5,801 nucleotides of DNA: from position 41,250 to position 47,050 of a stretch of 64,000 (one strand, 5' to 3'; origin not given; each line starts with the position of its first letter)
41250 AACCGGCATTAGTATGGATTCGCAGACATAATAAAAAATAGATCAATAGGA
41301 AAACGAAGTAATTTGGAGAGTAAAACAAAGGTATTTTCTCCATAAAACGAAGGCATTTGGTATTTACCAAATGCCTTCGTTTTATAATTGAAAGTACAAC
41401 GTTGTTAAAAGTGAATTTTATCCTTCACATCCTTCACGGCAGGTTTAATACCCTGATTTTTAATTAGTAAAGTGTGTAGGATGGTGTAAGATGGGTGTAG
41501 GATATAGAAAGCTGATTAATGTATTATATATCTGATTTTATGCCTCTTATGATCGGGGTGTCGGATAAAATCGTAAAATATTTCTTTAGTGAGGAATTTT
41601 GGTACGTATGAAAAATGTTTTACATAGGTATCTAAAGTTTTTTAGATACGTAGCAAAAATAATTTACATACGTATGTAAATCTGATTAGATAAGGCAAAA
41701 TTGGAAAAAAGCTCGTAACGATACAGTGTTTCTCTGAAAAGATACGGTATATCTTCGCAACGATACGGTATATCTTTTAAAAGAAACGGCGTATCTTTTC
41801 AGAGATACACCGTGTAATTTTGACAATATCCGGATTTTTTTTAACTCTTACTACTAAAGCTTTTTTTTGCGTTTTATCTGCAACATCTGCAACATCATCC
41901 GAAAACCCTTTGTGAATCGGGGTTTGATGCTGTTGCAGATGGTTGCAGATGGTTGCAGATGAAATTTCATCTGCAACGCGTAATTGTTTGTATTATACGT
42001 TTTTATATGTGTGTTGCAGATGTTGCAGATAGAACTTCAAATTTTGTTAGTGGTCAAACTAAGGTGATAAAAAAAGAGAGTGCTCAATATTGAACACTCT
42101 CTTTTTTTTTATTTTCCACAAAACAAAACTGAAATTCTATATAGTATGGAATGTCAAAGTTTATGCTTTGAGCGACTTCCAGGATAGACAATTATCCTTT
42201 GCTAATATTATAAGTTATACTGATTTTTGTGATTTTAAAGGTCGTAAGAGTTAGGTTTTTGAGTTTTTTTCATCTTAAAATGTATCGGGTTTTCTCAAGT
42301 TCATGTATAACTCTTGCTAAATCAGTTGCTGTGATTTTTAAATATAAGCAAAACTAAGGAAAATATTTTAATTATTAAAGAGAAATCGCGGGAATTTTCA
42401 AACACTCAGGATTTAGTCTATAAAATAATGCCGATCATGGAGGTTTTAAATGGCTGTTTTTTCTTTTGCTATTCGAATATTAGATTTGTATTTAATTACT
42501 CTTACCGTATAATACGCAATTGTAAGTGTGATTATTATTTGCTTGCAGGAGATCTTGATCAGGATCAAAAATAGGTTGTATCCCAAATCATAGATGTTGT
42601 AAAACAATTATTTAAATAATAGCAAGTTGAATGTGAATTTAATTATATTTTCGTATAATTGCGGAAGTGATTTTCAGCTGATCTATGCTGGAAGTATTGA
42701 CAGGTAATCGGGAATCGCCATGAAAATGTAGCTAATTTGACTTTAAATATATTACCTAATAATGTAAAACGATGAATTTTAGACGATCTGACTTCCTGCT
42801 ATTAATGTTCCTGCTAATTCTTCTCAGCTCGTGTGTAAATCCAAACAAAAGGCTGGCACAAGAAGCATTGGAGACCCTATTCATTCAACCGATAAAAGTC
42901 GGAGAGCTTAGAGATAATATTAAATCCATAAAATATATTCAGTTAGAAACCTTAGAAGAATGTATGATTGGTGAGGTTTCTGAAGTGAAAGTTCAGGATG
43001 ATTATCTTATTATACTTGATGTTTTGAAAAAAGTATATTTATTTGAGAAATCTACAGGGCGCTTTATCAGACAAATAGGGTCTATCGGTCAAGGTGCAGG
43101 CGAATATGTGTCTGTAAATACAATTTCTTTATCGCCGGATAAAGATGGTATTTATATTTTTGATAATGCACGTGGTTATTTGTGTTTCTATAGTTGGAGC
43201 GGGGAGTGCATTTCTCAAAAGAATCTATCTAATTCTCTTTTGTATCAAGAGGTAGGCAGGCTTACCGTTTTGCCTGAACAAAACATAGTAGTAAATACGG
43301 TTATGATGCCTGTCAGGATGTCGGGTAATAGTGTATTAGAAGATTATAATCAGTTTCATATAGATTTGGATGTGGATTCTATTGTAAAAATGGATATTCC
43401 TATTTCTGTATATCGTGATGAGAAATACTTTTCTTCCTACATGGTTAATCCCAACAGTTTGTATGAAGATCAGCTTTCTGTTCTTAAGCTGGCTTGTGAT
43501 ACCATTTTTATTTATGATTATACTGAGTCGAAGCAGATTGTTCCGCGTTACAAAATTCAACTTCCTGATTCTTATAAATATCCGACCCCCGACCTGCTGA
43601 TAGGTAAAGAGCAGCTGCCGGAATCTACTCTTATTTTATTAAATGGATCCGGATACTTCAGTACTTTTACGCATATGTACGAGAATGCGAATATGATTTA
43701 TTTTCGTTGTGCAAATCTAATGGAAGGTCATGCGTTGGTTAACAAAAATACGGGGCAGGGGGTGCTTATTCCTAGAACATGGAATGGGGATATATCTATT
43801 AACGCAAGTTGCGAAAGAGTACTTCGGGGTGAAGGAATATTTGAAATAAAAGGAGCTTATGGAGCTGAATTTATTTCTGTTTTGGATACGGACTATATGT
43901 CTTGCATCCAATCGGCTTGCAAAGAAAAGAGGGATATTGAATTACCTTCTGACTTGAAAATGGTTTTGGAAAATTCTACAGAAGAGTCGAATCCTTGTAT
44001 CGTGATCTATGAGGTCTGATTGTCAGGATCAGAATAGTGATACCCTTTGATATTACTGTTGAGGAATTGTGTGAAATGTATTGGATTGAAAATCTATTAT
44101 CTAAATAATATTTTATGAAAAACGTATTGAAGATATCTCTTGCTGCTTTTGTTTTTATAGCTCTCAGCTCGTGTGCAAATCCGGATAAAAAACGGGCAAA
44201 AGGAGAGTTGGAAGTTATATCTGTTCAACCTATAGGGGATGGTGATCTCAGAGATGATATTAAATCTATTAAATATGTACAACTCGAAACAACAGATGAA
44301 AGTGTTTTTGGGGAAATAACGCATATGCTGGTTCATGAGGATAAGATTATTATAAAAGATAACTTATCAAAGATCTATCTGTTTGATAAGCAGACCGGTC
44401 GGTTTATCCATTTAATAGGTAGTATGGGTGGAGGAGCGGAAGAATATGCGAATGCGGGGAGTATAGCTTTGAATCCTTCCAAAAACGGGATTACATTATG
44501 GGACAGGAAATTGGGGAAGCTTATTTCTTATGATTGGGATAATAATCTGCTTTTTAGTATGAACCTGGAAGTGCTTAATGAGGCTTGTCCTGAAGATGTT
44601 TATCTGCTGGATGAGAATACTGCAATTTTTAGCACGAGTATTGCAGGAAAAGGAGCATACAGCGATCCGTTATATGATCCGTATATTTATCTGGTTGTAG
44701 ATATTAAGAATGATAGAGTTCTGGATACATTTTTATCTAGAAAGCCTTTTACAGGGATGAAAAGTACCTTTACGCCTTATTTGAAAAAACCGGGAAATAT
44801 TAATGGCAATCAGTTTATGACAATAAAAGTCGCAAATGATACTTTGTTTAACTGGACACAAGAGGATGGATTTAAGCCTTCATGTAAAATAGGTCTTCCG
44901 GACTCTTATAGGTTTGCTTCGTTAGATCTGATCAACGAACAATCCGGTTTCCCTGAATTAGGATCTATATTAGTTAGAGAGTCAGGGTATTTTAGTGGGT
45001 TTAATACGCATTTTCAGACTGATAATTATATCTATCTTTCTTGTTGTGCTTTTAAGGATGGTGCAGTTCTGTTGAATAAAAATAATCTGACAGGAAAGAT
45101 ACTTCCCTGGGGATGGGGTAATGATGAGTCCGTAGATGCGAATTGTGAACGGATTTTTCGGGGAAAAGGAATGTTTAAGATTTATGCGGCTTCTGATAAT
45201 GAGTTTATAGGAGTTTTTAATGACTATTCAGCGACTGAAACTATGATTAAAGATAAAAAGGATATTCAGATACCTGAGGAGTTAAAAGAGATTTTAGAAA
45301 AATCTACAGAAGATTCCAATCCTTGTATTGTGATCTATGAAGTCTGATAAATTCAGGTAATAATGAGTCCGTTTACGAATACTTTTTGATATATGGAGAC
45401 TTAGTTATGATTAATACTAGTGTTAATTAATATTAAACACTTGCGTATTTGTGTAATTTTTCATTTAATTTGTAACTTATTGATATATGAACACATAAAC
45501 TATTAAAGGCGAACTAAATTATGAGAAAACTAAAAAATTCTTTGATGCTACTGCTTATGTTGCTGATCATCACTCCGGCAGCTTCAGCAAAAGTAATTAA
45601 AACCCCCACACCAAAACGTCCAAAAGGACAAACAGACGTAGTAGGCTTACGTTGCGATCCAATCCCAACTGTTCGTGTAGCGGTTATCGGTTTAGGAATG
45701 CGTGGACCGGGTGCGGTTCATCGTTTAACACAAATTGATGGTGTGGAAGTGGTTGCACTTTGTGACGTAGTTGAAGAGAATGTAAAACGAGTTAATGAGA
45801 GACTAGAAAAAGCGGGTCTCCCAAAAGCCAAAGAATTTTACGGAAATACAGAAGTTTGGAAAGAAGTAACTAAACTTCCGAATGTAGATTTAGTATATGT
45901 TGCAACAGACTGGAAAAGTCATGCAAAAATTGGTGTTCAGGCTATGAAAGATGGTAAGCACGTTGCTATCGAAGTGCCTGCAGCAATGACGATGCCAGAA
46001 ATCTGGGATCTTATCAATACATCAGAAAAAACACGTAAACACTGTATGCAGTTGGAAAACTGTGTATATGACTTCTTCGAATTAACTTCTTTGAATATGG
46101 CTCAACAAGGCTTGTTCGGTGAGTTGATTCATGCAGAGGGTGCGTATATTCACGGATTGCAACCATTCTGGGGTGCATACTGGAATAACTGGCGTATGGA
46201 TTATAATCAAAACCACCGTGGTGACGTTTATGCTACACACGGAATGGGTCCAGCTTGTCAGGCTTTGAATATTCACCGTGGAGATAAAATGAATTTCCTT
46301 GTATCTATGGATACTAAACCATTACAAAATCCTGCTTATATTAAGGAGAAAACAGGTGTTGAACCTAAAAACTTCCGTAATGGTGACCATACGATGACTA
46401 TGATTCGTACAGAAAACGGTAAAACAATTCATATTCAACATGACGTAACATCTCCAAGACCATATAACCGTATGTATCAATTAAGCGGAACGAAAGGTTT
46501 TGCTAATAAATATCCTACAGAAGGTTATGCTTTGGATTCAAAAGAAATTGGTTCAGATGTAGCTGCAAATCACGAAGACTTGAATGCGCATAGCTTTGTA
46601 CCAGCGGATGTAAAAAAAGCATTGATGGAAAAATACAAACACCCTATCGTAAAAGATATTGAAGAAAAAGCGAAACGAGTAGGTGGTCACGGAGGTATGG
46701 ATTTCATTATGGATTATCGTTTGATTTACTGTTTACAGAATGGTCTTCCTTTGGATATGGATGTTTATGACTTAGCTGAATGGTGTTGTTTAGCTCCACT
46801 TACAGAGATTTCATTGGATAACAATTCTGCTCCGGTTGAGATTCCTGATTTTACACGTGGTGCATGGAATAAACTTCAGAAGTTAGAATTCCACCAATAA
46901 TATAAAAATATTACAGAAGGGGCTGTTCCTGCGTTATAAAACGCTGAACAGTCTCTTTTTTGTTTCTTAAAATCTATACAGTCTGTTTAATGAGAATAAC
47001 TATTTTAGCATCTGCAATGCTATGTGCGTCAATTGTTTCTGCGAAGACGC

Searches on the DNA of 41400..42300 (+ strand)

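Call 33: search_dna_similar(query=window:41590-42060:+, collection=plasmids, mode=distant, max_evalue=0.001)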
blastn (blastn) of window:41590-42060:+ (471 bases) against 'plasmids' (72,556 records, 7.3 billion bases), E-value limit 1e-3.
No match.

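Call 34: search_dna_similar(query=window:41590-42060:+, collection=phages, mode=distant, max_evalue=0.001)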
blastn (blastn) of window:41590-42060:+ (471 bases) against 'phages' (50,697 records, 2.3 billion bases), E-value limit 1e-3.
No match.

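Call 42: search_rna_families(source=window, start=41400, end=42300, threshold=evalue, max_evalue=10)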
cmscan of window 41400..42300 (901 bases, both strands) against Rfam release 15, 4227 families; matches with E-value up to 10: 41.
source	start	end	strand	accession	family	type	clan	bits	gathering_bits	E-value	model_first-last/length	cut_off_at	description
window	41717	41819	-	RF00639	mir-515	Gene; miRNA;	CL00096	31.1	68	0.00043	1-87/87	no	mir-515 microRNA precursor family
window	42067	42220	-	RF04182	GibS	Gene; sRNA;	-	28.6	115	0.096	1-142/142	no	GibS sRNA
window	42068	42160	-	RF03162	TD-2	Gene; sRNA;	CL00124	27.3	48.7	0.098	1-98/98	no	TD-2 RNA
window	41717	41819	+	RF00639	mir-515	Gene; miRNA;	CL00096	27.1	68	0.0055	1-87/87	no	mir-515 microRNA precursor family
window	41867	41978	-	RF02527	SSRC38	Gene; sRNA;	-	26.9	80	0.018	1-166/166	no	Streptococcus sRNA SSRC38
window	42068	42182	-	RF02449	ncr1015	Gene; sRNA;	-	26.8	60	0.19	1-121/121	no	Bacillus sRNA ncr1015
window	41861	41966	+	RF03601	MIR7993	Gene; miRNA;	-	26.4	100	0.024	1-138/138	no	MIR7993 microRNA precursor family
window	42077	42147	-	RF02693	psm_mec_RNA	Gene; sRNA;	-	25.2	85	0.54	1-143/143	no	psm_mec locus RNA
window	41863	42044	+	RF00452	MIR172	Gene; miRNA;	-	23.5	70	0.018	1-114/114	no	mir-172 microRNA precursor family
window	41934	41992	+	RF00839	mir-452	Gene; miRNA;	-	23.4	70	0.071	1-85/85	no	mir-452 microRNA precursor family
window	42044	42127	-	RF01592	plasmodium_snoR17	Gene; snRNA; snoRNA; CD-box;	-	23.4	51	4.9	1-80/80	no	small nucleolar RNA snoR17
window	42029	42112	-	RF01808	MicX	Gene; sRNA;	-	23.2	75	0.0092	1-194/194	no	MicX Vibrio cholerae sRNA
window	42071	42106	+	RF04134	MIR7504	Gene; miRNA;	-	22.4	83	0.33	1-124/124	no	MIR7504 microRNA precursor family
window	41597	41660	+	RF03697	mir-722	Gene; miRNA;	-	21.9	81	0.19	1-67/67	no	mir-722 microRNA precursor family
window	42068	42129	-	RF01065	23S-methyl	Cis-reg;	-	21.2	50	1.1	1-102/102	no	23S methyl RNA motif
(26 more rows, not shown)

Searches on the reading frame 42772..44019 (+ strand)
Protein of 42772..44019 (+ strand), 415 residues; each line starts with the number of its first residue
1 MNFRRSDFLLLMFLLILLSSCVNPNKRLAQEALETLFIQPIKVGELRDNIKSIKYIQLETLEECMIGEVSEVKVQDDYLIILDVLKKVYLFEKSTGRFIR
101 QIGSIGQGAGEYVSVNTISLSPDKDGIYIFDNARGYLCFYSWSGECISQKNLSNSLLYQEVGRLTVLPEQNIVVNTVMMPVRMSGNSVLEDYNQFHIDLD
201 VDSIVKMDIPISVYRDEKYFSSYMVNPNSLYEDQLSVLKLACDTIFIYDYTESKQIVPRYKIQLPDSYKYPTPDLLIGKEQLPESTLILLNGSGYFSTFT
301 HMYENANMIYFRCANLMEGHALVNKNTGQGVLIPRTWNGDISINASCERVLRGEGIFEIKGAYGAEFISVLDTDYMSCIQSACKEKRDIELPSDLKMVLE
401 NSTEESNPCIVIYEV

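Call 11: search_protein_families(library=pfam, proteins=[window:42772-44019:+])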
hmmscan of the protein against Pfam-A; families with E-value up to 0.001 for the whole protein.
window:42772-44019:+ (415 aa): 3 families
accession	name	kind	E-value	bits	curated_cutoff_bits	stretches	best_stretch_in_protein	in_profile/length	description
PF17170.10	DUF5128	-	1.7e-27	96.9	22.9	1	42-333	19-294/321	6-bladed beta-propeller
PF16288.11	DUF4934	-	9.8e-14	51.7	27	1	48-147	5-101/102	Domain of unknown function (DUF4934)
PF15869.11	TolB_like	-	8.3e-07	29.1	29.2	1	69-156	21-107/296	TolB-like 6-blade propeller-like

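Call 57: find_encoding_contigs(protein=window:42772-44019:+, flank=3000, max_places=10)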
Protein window:42772-44019:+ (415 aa): 2 contigs read that carry it; 2 places shown.
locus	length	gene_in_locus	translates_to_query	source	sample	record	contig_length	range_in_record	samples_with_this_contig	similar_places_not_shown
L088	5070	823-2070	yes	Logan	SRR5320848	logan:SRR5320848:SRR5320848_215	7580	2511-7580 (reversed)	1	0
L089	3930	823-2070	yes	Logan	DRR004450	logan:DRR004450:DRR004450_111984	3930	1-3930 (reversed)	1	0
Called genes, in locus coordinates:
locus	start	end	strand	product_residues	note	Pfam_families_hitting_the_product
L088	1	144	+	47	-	?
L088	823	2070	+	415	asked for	PF17170:DUF5128, PF15869:TolB_like (weak), PF16288:DUF4934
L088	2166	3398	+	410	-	PF17170:DUF5128, PF16288:DUF4934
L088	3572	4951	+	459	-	PF01408:GFO_IDH_MocA, PF21252:Glyco_hydro_109_C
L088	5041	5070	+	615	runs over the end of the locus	PF13229:Beta_helix (faint), PF23763:Beta-barrel_GLAA-B_I, PF23764:Beta-barrel_GLAA-B_II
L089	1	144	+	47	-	?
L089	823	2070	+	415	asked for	PF17170:DUF5128, PF15869:TolB_like (weak), PF16288:DUF4934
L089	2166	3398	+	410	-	PF17170:DUF5128, PF16288:DUF4934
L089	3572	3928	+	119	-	?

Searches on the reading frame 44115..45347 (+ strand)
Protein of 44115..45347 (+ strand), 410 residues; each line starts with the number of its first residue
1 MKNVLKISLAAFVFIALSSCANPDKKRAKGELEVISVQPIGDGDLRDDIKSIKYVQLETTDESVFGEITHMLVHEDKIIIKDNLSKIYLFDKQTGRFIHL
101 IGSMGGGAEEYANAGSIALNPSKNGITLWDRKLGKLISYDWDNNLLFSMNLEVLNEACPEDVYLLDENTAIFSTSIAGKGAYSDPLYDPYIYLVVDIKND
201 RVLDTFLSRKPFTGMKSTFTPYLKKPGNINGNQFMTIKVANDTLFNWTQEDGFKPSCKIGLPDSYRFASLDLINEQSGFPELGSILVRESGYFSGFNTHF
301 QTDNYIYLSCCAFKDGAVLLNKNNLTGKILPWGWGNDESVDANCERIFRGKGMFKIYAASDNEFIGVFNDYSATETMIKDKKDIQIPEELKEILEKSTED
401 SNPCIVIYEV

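Call 11: search_protein_families(library=pfam, proteins=[window:44115-45347:+])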
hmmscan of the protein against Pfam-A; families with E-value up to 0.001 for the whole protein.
window:44115-45347:+ (410 aa): 2 families
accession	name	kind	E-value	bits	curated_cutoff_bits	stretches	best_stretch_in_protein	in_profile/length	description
PF17170.10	DUF5128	-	9.3e-27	94.5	22.9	1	25-259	3-223/321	6-bladed beta-propeller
PF16288.11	DUF4934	-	7.7e-14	52.1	27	1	49-144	7-99/102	Domain of unknown function (DUF4934)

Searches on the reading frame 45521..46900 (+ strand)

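Call 11: search_protein_families(library=pfam, proteins=[window:45521-46900:+])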
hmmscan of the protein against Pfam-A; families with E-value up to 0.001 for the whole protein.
window:45521-46900:+ (459 aa): 3 families
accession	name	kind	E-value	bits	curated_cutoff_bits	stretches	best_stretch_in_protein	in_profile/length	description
PF21252.2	Glyco_hydro_109_C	-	9.6e-40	136.3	27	1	189-334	2-167/187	Glycosyl hydrolase 109, C-terminal domain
PF01408.29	GFO_IDH_MocA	-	2.9e-14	54.2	24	1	51-176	1-117/120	Oxidoreductase family, NAD-binding Rossmann fold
PF22725.1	GFO_IDH_MocA_C3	-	0.00047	20.6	27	0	193-327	7-122/124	GFO/IDH/MocA C-terminal domain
